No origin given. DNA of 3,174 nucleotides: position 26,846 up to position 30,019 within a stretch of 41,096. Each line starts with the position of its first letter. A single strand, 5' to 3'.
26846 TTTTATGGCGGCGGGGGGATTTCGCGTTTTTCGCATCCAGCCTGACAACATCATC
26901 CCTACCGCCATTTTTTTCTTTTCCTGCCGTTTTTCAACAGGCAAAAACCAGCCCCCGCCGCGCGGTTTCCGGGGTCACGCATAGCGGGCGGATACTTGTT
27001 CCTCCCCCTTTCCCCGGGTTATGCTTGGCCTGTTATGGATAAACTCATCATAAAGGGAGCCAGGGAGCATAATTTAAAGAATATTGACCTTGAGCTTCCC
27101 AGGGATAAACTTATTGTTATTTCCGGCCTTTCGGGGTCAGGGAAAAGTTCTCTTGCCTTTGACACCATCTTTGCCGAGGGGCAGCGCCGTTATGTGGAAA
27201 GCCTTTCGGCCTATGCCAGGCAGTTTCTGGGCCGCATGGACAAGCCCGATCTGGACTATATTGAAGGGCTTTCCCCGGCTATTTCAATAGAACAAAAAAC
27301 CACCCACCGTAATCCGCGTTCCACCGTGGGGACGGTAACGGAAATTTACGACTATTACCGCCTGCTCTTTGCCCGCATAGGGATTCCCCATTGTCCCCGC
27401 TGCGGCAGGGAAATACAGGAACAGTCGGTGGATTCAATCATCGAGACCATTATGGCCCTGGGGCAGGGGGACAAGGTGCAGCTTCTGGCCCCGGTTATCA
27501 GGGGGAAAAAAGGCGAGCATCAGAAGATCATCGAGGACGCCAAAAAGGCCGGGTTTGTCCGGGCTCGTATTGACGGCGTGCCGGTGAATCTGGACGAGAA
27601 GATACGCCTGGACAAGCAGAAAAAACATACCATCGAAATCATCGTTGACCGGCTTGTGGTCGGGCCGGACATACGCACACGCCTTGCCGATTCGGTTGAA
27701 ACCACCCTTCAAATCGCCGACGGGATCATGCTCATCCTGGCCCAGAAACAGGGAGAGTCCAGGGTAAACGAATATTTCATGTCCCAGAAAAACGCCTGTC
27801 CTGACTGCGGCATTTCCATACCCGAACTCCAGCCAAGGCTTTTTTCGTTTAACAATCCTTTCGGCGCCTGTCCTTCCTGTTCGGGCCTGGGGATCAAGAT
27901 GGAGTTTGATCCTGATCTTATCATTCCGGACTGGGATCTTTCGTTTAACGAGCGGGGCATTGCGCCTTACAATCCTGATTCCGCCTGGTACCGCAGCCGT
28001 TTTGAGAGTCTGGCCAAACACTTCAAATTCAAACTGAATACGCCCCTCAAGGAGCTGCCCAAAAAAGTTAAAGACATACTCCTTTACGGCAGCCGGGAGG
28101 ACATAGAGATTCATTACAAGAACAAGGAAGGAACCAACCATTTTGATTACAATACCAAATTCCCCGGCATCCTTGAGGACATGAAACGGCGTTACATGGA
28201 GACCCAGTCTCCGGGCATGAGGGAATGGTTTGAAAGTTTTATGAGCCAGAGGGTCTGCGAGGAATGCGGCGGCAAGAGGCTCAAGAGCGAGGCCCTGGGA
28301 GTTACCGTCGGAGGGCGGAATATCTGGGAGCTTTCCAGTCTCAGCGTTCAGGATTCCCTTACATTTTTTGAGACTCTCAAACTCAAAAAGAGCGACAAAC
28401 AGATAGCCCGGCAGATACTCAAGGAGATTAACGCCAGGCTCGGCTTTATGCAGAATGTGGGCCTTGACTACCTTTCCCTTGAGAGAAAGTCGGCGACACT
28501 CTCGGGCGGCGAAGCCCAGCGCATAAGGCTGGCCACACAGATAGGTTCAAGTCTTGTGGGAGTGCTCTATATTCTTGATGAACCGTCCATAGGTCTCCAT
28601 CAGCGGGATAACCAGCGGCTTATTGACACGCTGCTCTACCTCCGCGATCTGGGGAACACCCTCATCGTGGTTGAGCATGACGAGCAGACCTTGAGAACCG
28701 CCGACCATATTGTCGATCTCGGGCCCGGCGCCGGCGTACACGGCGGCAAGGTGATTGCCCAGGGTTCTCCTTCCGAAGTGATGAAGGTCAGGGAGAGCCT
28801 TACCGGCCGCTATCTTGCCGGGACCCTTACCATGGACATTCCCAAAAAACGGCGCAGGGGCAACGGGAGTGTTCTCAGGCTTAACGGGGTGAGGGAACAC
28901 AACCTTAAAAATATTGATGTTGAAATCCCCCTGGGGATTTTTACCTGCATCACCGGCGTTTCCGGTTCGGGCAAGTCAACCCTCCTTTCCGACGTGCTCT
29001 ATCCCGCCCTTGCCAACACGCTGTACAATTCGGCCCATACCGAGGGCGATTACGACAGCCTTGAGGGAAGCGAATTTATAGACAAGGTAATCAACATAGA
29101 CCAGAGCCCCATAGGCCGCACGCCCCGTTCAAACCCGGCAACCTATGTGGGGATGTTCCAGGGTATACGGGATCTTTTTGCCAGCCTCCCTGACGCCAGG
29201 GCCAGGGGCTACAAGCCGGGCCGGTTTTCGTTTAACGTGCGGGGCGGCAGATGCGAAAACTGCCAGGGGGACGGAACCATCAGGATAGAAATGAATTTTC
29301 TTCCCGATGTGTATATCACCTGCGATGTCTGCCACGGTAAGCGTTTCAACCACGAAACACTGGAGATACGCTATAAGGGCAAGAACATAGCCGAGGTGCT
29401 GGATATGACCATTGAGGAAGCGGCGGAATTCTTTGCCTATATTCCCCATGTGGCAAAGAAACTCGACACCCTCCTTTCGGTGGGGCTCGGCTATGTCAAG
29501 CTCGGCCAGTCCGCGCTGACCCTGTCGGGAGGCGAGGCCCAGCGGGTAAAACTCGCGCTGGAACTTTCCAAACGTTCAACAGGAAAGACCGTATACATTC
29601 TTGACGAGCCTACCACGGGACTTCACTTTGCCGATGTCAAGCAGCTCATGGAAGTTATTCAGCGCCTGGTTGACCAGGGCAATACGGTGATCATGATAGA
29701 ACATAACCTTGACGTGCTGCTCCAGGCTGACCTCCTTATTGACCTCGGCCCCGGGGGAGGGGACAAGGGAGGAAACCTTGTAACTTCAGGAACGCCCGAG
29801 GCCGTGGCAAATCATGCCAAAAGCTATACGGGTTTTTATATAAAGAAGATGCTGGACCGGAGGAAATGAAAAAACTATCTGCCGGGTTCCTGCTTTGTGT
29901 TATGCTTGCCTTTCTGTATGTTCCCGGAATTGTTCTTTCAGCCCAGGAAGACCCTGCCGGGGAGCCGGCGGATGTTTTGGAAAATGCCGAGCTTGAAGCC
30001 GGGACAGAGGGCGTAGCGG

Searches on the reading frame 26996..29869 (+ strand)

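Call 69: search_protein_families(library=pfam, proteins=[window:26996-29869:+], max_evalue=0.00001)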
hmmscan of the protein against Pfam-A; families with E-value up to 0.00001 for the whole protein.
window:26996-29869:+ (957 aa): 9 families
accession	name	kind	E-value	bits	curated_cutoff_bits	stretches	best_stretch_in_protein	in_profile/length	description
PF17760.6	UvrA_inter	-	1.7e-37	128.1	23.3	1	143-250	1-108/109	UvrA interaction domain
PF17755.6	UvrA_DNA-bind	-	2.8e-37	127.8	23.2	1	305-413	1-109/110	UvrA DNA-binding domain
PF00005.33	ABC_tran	-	8e-21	75.5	25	0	820-874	86-137/137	ABC transporter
PF02463.25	SMC_N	-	3.9e-13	49.8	40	0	809-915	135-209/220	RecF/RecN/SMC N terminal domain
PF13555.12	AAA_29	-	5.1e-09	36.2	27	0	642-682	17-59/61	P-loop containing region of AAA domain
PF13476.12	AAA_23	-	8e-08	33.6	27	0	627-664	2-36/201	AAA domain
PF13175.12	AAA_15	-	3.4e-06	27.4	32.1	0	858-901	323-366/374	AAA ATPase domain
PF13191.12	AAA_16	-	3.6e-06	28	32.6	0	38-77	25-63/167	AAA ATPase domain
PF13304.12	AAA_21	-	9.5e-06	26.3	27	0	850-900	244-295/304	AAA domain, putative AbiEii toxin, Type IV TA system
